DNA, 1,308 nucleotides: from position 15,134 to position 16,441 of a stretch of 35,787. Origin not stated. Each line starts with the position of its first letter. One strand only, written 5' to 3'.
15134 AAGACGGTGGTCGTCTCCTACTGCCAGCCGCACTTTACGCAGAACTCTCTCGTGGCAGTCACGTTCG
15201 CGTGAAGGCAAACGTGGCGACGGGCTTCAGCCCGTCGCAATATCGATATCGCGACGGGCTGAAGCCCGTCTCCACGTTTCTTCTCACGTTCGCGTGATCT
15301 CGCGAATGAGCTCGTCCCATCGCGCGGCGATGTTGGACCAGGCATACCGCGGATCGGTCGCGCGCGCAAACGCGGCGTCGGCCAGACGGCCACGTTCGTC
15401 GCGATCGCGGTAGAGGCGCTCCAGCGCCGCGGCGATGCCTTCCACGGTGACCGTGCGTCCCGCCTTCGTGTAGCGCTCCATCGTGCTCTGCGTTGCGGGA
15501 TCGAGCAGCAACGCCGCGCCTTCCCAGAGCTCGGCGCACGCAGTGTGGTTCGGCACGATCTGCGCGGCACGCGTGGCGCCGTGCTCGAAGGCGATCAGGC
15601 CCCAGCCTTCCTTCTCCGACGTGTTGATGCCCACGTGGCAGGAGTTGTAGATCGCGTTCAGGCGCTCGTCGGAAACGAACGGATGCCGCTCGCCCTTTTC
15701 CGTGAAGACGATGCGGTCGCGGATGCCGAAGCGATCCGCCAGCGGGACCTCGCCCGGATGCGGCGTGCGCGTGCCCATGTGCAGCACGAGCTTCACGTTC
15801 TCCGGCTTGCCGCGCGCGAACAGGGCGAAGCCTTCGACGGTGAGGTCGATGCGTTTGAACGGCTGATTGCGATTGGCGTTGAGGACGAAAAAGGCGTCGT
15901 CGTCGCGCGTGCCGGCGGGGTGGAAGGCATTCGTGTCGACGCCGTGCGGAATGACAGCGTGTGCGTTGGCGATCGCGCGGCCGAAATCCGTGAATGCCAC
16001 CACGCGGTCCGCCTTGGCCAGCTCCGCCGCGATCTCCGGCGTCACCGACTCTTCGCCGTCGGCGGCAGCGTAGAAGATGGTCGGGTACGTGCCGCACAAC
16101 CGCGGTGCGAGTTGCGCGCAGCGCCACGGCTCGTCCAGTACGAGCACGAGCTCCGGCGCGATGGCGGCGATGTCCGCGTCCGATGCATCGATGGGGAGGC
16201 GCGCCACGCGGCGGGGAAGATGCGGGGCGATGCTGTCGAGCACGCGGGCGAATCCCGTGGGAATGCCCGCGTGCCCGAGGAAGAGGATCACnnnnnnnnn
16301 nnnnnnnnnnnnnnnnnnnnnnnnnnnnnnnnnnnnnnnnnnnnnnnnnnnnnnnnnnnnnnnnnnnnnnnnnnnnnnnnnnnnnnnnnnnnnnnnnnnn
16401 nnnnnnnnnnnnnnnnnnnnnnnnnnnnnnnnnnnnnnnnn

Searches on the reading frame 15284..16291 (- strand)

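Call 27: search_protein_families(library=pfam, proteins=[window:15284-16291:-], max_evalue=0.001)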
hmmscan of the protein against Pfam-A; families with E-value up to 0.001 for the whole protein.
window:15284-16291:- (335 aa): 4 families
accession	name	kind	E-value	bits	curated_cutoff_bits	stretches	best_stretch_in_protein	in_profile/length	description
PF00534.26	Glycos_transf_1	-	6.9e-05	22.9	26.4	1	123-257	5-132/172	Glycosyl transferases group 1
PF20706.3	GT4-conflict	-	0.00021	20.8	26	1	142-323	208-383/385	Family 4 Glycosyltransferase in conflict systems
PF13692.12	Glyco_trans_1_4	-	0.00035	21.3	27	1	143-265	12-126/142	Glycosyl transferases group 1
PF13524.12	Glyco_trans_1_2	-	0.00035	21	25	1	199-325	28-142/144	Glycosyl transferase-like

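Call 87: search_protein_families(library=ncbifam, proteins=[window:15284-16291:-], max_evalue=0.001)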
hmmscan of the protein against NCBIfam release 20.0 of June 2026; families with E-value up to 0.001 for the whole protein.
window:15284-16291:- (335 aa): 1 family
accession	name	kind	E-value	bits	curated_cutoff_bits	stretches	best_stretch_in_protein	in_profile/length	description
TIGR03449.1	mycothiol_MshA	equivalog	1.2e-05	24.4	462.5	1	109-330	188-401/406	D-inositol-3-phosphate glycosyltransferase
